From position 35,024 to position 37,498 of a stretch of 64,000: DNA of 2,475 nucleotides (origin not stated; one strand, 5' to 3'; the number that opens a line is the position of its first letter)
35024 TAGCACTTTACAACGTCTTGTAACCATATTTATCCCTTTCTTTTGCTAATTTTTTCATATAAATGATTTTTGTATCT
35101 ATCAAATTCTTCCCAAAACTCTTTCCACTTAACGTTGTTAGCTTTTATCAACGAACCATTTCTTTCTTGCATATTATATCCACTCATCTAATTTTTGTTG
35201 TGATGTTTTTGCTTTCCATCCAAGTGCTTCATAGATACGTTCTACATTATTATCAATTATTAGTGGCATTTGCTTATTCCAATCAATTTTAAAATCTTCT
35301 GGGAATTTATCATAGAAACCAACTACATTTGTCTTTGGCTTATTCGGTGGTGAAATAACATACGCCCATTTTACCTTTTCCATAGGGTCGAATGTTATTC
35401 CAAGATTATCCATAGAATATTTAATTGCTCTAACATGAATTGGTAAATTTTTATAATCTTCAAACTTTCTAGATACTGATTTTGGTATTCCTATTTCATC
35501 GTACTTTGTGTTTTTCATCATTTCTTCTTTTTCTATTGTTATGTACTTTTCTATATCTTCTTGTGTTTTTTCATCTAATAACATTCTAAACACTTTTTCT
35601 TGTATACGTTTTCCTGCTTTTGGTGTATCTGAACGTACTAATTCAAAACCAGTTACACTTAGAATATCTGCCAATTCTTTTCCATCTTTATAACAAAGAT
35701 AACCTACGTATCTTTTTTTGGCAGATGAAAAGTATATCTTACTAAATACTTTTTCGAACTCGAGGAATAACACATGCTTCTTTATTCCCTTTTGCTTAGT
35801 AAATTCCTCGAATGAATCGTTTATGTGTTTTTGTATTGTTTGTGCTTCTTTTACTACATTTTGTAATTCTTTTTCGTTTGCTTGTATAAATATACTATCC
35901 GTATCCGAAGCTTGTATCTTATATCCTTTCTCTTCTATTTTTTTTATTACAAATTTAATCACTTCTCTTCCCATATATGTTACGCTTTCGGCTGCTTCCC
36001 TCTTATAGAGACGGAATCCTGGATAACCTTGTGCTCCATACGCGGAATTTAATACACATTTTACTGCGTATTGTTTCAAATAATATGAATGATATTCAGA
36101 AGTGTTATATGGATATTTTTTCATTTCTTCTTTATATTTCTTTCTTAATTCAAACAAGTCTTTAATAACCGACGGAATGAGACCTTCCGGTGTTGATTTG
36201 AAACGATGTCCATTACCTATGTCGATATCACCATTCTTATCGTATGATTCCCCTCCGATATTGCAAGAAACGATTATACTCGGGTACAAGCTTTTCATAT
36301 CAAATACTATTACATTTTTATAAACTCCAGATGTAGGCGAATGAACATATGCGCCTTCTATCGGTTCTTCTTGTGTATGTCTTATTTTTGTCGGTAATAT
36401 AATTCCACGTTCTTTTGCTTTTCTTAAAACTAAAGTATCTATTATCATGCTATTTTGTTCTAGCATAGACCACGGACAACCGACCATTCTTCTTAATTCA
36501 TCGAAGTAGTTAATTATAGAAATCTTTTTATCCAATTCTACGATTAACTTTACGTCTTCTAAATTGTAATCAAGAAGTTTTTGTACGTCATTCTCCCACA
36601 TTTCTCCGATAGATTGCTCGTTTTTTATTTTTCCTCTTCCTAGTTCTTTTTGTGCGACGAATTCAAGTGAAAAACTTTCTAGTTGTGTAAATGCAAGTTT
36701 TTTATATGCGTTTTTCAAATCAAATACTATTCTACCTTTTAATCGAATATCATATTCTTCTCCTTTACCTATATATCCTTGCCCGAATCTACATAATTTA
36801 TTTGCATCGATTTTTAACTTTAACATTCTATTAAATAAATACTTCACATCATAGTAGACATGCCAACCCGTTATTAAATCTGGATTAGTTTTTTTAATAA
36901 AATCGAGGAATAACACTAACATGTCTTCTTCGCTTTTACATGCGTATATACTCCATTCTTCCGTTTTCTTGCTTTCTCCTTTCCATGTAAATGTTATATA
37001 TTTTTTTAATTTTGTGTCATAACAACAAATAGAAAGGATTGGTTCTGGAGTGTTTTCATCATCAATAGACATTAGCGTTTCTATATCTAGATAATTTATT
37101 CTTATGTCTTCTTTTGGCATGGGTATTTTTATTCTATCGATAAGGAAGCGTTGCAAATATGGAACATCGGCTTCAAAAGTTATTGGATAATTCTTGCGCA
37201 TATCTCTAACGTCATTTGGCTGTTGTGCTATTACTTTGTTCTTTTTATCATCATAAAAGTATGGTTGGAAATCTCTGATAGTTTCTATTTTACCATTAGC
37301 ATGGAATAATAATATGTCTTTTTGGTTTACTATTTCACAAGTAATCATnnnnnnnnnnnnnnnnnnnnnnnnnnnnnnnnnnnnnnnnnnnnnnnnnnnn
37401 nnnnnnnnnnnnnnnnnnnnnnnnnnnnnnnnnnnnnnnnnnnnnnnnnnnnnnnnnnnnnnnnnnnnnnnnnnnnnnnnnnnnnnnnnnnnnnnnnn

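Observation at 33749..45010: Compact, self-contained archaeal-type replisome cluster on one strand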

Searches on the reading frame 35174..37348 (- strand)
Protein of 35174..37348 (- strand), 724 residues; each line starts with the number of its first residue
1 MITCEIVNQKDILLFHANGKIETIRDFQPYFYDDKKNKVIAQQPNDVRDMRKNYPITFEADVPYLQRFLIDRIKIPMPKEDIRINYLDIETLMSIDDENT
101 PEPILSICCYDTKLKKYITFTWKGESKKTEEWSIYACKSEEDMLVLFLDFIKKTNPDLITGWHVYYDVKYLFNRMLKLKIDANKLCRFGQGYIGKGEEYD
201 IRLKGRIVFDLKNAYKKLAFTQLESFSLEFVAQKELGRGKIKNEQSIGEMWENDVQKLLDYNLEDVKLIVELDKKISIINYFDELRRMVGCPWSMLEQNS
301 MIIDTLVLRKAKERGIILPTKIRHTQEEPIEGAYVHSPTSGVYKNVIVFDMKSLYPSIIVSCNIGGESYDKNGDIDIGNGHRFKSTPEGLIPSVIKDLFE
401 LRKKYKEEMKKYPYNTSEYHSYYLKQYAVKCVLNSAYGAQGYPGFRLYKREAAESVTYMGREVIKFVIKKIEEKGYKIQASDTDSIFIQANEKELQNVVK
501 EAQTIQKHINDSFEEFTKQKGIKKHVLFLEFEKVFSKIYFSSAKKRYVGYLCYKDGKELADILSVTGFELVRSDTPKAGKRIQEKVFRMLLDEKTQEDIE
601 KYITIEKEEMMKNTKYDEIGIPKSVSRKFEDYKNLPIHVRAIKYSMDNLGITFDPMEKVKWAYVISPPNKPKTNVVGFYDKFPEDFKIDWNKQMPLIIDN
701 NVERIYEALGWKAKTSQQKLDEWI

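Call 4: search_protein_families(library=pfam, proteins=[window:35174-37348:-], max_evalue=0.01)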
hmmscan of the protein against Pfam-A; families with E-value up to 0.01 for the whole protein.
window:35174-37348:- (724 aa): 3 families
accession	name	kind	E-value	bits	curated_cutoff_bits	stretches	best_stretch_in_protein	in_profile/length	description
PF00136.26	DNA_pol_B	-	2.2e-46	159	23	1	298-668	10-412/453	DNA polymerase family B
PF03104.25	DNA_pol_B_exo1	-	2.2e-16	60.5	23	1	80-229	62-240/242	DNA polymerase family B, exonuclease domain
PF10108.15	DNA_pol_B_exo2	-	0.005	17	24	1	129-266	25-163/213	Predicted 3'-5' exonuclease related to the exonuclease domain of PolB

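Call 5: search_protein_families(library=phrogs, proteins=[window:35174-37348:-], max_evalue=0.001)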
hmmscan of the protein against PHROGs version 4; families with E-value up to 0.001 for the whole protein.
window:35174-37348:- (724 aa): 8 families
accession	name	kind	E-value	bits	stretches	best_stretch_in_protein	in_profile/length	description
phrog_262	-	DNA, RNA and nucleotide metabolism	5.9e-137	459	1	27-722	60-849/856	DNA polymerase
phrog_2062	-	DNA, RNA and nucleotide metabolism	2.4e-56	192.4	1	46-416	64-489/502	DNA polymerase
phrog_1918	-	DNA, RNA and nucleotide metabolism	1e-31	111.4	1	401-717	13-374/382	DNA polymerase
phrog_3011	-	DNA, RNA and nucleotide metabolism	1.6e-09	38.1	1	122-183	206-270/576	DNA polymerase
phrog_2927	-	DNA, RNA and nucleotide metabolism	1.9e-07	31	1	393-468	116-193/710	DNA polymerase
phrog_1252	-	DNA, RNA and nucleotide metabolism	4e-07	30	1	394-499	381-476/663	DNA polymerase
phrog_7439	-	unknown function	6.1e-06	26.7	1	338-502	62-206/292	-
phrog_27191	-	DNA, RNA and nucleotide metabolism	0.00035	21.3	0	426-480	43-98/230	DNA polymerase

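Call 7: search_dna_similar(query=window:35174-37348:-, collection=phages, mode=protein, max_rows=25)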
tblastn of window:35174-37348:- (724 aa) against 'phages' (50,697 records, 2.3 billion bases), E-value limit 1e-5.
Records with a match: 2663; places in all: 2663; records where one place covers at least 80% of the query: 565.
Best place of each record, by identity: <60% 2663.
By first word of the organism name: Escherichia 674; Synechococcus 377; Klebsiella 331; Salmonella 201; Vibrio 128; Aeromonas 92; Shigella 89; Acinetobacter 71; Cyanophage 61; Enterobacter 59; and 67 more.
By host as written in the record: - 469; Escherichia coli 280; Klebsiella pneumoniae 115; Synechococcus 107; Synechococcus sp. 38; Aeromonas salmonicida 38; Escherichia coli O157:H7 38; Salmonella enterica 30; and 581 more.
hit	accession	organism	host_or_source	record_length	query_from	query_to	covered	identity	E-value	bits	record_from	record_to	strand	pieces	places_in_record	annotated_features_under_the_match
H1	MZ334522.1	Halorubrum tailed virus 27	Halorubrum sp.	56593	2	664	92%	29.2%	7e-72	261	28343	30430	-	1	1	DNA polymerase elongation subunit family B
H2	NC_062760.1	Halorubrum tailed virus 27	Halorubrum sp.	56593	2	664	92%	29.2%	7e-72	261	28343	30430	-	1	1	DNA polymerase elongation subunit family B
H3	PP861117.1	Synechococcus phage QB2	Synechococcus sp. MW02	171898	34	714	94%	27.3%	3e-47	187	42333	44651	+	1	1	DNA polymerase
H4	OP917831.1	Synechococcus phage S-M1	Synechococcus sp. WH 7803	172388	34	714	94%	27.3%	3e-47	187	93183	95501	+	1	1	DNA polymerase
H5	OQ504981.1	Synechococcus phage S-RS29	Synechococcus sp.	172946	11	714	97%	26.3%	9e-47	186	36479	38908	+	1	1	DNA polymerase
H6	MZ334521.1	Halorubrum tailed virus 25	Halorubrum sp.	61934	21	710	95%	26.5%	5e-58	219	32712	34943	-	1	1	DNA polymerase elongation subunit family B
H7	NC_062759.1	Halorubrum tailed virus 25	Halorubrum sp.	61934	21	710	95%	26.5%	5e-58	219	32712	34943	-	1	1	DNA polymerase elongation subunit family B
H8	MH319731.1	Marine virus AG-345-E02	single cell amplified by WGA-X; seawater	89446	4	716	98%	25.7%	2e-41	169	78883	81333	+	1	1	record has no annotation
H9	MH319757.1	Marine virus AG-345-O18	single cell amplified by WGA-X; seawater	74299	18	716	97%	26.2%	3e-45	181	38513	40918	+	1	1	record has no annotation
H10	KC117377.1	Haloarcula vallismortis tailed virus 1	Haloarcula vallismortis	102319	38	711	93%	26.8%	1e-66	246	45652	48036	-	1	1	91: DNA polymerase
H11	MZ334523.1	Haloarcula virus HVTV-2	Haloarcula vallismortis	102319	38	711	93%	26.8%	1e-66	246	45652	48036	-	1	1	DNA polymerase elongation subunit family B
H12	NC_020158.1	Haloarcula vallismortis tailed virus 1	Haloarcula vallismortis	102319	38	711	93%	26.8%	1e-66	246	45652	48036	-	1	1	91: DNA polymerase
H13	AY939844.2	Prochlorococcus phage P-SSM2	Prochlorococcus sp. NATL1A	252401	3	716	99%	25.3%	1e-40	167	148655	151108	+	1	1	gp43: DNA polymerase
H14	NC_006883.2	Prochlorococcus phage P-SSM2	Prochlorococcus sp. NATL1A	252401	3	716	99%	25.3%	1e-40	167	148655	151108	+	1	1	gp43: DNA polymerase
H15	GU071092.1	Prochlorococcus phage P-SSM2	-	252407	3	716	99%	25.3%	1e-40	167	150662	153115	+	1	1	DNA polymerase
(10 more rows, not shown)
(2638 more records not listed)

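Call 8: find_encoding_contigs(protein=window:35174-37348:-, flank=10000, max_places=6)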
Protein window:35174-37348:- (724 aa): 3 contigs read that carry it; 2 places shown.
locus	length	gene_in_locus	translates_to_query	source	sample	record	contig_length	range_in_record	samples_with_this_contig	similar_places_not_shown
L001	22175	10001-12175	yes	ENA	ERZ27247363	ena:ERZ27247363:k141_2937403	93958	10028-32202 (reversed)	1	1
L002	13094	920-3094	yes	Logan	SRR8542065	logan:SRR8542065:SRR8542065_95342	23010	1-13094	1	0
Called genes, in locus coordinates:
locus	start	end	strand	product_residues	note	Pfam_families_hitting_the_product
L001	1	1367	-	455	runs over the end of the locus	-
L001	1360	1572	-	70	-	-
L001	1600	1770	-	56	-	-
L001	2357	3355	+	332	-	-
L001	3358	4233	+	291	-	PF13479:AAA_24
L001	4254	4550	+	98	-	-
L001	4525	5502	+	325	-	-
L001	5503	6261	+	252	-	-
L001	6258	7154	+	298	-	PF05496:RuvB_N, PF25199:nSTAND_NTPase5 (weak), PF00004:AAA, PF13177:DNA_pol3_delta2 (weak), PF21328:Gp44_lid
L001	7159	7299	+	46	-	-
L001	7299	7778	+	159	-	-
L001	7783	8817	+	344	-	PF01555:N6_N4_Mtase (weak)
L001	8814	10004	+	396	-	PF01555:N6_N4_Mtase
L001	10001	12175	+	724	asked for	PF03104:DNA_pol_B_exo1, PF00136:DNA_pol_B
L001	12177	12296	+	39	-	-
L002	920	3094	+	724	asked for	PF03104:DNA_pol_B_exo1, PF00136:DNA_pol_B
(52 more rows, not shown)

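Call 9: find_homologous_proteins(query=window:35174-37348:-)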
Query window:35174-37348:- (724 aa): 1781 proteins with E <= 0.001 among 8000 candidates; the best 120 are listed.
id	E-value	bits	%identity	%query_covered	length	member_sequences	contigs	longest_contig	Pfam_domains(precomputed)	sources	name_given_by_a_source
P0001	0.0e+0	1648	100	100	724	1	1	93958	PF00136.27,PF03104.26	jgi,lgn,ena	-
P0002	0.0e+0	1016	60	100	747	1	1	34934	PF00136.27,PF03104.26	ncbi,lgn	-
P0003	3.5e-171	589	43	98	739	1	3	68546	PF00136.27,PF03104.26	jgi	-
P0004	7.1e-158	545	42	96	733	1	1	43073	PF00136.27,PF03104.26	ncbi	-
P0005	8.4e-155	535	40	98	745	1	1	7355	PF00136.27,PF03104.26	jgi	-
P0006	1.1e-153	531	40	98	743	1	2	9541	PF00136.27,PF03104.26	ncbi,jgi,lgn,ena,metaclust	metaclust:\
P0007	1.2e-150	521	39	97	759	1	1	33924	PF00136.27,PF03104.26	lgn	-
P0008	1.2e-148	515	40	99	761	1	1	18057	PF00136.27,PF03104.26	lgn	-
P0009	5.3e-146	506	38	97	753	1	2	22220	PF00136.27,PF03104.26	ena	-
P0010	1.0e-142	495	39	91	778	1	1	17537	PF00136.27,PF03104.26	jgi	jgi:DNA polymerase I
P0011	2.2e-141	491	40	93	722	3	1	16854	PF00136.27,PF03104.26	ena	-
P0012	1.8e-131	458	37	98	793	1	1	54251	PF00136.27,PF03104.26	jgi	-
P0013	2.5e-129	451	37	94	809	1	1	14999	PF00136.27,PF03104.26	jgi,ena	-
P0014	4.9e-126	440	36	97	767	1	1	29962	PF00136.27,PF03104.26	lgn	-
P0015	1.0e-125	439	38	100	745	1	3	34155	PF00136.27,PF03104.26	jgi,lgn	-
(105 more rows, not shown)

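Call 20: find_related_loci(query=window:35174-37348:-, collection=viral_contigs, flank=10000)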
Query window:35174-37348:- (724 aa) in viral_contigs; peptide patterns used: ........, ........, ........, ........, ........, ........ (x = any residue, [..] = any of these).
18 stretches matched a pattern, but none encodes a relative of the query by tblastn (E <= 1e-3).

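Call 28: find_encoding_contigs(protein=P0002, flank=10000, max_places=2)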
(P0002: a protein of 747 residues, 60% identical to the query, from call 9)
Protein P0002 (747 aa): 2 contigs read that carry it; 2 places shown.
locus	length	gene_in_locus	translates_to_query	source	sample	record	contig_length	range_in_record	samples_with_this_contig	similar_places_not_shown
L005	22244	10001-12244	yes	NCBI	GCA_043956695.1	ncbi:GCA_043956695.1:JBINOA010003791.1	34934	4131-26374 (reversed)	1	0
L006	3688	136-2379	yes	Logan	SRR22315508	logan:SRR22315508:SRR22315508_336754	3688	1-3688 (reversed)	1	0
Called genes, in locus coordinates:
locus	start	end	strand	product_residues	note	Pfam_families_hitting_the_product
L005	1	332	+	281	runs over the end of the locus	-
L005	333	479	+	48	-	-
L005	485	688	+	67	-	-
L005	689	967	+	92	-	-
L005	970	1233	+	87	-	-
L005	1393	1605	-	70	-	-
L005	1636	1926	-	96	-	-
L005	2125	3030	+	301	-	-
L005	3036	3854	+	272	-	PF13479:AAA_24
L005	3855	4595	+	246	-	-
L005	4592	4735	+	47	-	-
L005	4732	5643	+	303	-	PF03215:Rad17 (faint), PF05496:RuvB_N, PF13177:DNA_pol3_delta2 (faint), PF00004:AAA, PF21328:Gp44_lid, PF25361:AAA_lid_RFC1 (weak)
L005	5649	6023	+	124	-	-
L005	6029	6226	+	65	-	-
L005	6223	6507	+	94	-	-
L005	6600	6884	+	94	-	-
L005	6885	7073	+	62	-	-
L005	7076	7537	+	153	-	-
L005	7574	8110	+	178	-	PF03692:CxxCxxCC (weak)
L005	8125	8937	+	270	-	PF01555:N6_N4_Mtase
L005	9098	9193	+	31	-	-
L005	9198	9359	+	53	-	-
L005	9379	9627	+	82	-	-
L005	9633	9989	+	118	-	-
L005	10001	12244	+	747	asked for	PF03104:DNA_pol_B_exo1, PF00136:DNA_pol_B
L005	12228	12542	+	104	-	-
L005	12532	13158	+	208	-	PF12705:PDDEXK_1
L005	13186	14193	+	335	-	-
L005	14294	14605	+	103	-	-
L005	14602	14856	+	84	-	-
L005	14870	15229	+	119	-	-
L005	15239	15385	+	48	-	-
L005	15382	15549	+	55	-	-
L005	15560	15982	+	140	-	-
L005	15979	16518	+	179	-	-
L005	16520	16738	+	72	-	-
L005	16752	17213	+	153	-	PF13328:HD_4, PF01966:HD (weak)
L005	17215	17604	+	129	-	-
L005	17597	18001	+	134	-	-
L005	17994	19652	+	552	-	PF00176:SNF2-rel_dom, PF04851:ResIII, PF00271:Helicase_C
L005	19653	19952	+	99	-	-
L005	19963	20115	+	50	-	-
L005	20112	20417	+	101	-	-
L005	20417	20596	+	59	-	-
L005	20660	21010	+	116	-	-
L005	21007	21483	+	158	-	-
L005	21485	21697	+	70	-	-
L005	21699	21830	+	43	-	-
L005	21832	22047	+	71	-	-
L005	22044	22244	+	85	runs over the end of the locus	-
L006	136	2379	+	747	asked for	PF03104:DNA_pol_B_exo1, PF00136:DNA_pol_B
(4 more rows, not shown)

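Call 29: find_encoding_contigs(protein=P0003, flank=10000, max_places=2)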
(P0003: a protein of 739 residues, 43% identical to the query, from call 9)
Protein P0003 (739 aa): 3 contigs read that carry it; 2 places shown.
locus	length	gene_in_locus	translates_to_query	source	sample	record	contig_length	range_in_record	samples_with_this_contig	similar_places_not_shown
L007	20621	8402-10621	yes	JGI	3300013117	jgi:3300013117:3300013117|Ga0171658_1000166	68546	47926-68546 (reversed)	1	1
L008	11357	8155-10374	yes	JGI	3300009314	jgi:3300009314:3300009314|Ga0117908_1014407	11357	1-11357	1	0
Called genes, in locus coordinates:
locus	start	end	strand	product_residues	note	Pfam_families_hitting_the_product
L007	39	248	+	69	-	-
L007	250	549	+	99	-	-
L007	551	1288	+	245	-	-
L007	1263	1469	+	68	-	-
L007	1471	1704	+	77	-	-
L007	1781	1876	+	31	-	-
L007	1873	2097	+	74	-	-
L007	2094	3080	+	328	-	PF00004:AAA, PF13177:DNA_pol3_delta2 (weak)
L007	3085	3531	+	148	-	PF14528:LAGLIDADG_3, PF00961:LAGLIDADG_1 (weak)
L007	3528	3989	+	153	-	-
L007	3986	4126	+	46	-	-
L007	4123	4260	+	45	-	-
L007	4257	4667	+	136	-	PF01242:PTPS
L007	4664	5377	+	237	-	PF13353:Fer4_12 (weak), PF04055:Radical_SAM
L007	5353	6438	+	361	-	PF00733:Asn_synthase (faint), PF01171:ATP_bind_3 (faint), PF06508:QueC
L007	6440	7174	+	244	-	-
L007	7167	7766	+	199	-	PF01227:GTP_cyclohydroI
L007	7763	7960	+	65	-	-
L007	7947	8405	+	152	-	PF13392:HNH_3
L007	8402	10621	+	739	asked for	PF03104:DNA_pol_B_exo1, PF00136:DNA_pol_B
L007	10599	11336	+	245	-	PF12705:PDDEXK_1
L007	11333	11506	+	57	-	-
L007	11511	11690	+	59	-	-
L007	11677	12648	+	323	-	-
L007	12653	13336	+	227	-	PF02732:ERCC4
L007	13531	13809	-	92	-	-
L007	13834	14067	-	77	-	-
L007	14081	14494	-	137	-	-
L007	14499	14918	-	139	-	-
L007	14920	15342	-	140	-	-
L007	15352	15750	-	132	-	-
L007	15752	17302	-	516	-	-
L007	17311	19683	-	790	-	-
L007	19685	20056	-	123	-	-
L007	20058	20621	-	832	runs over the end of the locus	-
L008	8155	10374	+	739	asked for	PF03104:DNA_pol_B_exo1, PF00136:DNA_pol_B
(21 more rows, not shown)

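Call 31: find_related_loci(query=A1, collection=genome_contigs, flank=10000)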
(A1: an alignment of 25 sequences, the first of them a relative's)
Query A1 (724 aa) in genome_contigs; peptide patterns used: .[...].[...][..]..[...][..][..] (x = any residue, [..] = any of these).
31 stretches matched a pattern; 10 encode a relative of the query (tblastn E <= 1e-3); 10 distinct loci.
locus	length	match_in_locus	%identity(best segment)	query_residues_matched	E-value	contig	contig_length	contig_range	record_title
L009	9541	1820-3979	40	1-711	5e-160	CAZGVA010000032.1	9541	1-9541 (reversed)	MAG TPA_asm: Candidatus Woesearchaeota archaeon isolate SRP104257_co1_408 genome assembly, contig: NODE_5897_length_9541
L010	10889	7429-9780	32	4-724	7e-110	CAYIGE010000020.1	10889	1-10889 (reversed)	MAG TPA_asm: Candidatus Woesearchaeota archaeon isolate ERP119705_co1_995 genome assembly, contig: NODE_8262_length_1088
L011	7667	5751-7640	34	35-651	1e-104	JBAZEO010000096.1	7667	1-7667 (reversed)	MAG: Dehalococcoidia bacterium isolate SO_2017_LW3_128 NODE_32187_length_7667_cov_4.148143_LW162_2017, whole genome shot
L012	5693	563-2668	31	38-711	5e-101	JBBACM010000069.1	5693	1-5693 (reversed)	MAG: Candidatus Paceibacterota bacterium isolate SO_2017_LW1_49 NODE_15200_length_5693_cov_3.379267_LW64-88_2017, whole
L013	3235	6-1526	28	139-643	4e-56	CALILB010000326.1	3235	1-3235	MAG: uncultured bacterium isolate N4_Bin_METABAT__140_1 genome assembly, contig: c_000001001229, whole genome shotgun se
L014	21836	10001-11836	26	56-643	1e-53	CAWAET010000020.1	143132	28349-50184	MAG: Thermoanaerobaculia bacterium isolate MFD03551.bin.2.56 genome assembly, contig: contig_7154, whole genome shotgun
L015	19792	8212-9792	24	79-643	2e-43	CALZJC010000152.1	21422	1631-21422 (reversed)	MAG: Thermoanaerobaculia bacterium isolate FO_M_Acidobacteriota_08.1 genome assembly, contig: scaffold_7434, whole genom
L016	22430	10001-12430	24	36-711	3e-40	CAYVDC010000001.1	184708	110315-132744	MAG TPA_asm: uncultured Candidatus Saccharibacteria bacterium isolate SRP170004_co1_265 genome assembly, contig: NODE_72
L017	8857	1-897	25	345-652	1e-22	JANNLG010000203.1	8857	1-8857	MAG: Deltaproteobacteria bacterium isolate SOY_38_metabat_195 SOY_38_k141_2415333, whole genome shotgun sequence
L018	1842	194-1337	23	256-667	6e-15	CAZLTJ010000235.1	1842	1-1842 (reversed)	MAG TPA_asm: uncultured bacterium isolate SRP068000_co1_162 genome assembly, contig: NODE_200748_length_1842_cov_2.45159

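Call 56: get_annotated_region(hit=H12, flank=14000)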
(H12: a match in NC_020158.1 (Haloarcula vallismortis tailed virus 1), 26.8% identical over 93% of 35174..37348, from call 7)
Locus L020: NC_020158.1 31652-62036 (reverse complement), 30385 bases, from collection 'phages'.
description: Halovirus HVTV-1, complete genome.
organism: Haloarcula vallismortis tailed virus 1 (NCBI taxid 1262528)
taxonomy: Viruses; Duplodnaviria; Heunggongvirae; Uroviricota; Caudoviricetes; Thumleimavirales; Druskaviridae; Tredecimvirus; Tredecimvirus HVTV1
host: Haloarcula vallismortis; source: -; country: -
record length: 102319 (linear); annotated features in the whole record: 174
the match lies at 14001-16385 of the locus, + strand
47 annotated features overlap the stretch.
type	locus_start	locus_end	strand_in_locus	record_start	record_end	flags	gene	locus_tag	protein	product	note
CDS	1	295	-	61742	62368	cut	111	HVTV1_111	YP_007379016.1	HNH endonuclease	-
CDS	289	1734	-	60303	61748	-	110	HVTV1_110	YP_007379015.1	terminase large subunit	-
CDS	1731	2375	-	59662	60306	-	109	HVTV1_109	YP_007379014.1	HNH endonuclease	-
CDS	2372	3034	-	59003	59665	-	108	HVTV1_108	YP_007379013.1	hypothetical protein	-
CDS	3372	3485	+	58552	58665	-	107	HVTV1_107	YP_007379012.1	hypothetical protein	-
CDS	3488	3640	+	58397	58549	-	106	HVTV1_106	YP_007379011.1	hypothetical protein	-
CDS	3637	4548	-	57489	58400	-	105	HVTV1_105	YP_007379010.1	DNA repair protein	-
CDS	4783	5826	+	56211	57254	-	104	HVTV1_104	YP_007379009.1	hypothetical protein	-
CDS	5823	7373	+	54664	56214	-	103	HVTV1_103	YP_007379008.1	hypothetical protein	-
CDS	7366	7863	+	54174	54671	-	102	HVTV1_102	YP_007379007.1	hypothetical protein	-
CDS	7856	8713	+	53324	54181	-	101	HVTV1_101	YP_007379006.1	hypothetical protein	-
CDS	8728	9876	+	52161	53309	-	100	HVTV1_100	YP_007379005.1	hypothetical protein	-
CDS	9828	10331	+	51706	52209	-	99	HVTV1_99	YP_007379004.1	hypothetical protein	-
CDS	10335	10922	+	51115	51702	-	98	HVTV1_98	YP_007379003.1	thymidylate kinase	-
CDS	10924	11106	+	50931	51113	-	97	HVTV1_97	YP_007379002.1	hypothetical protein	-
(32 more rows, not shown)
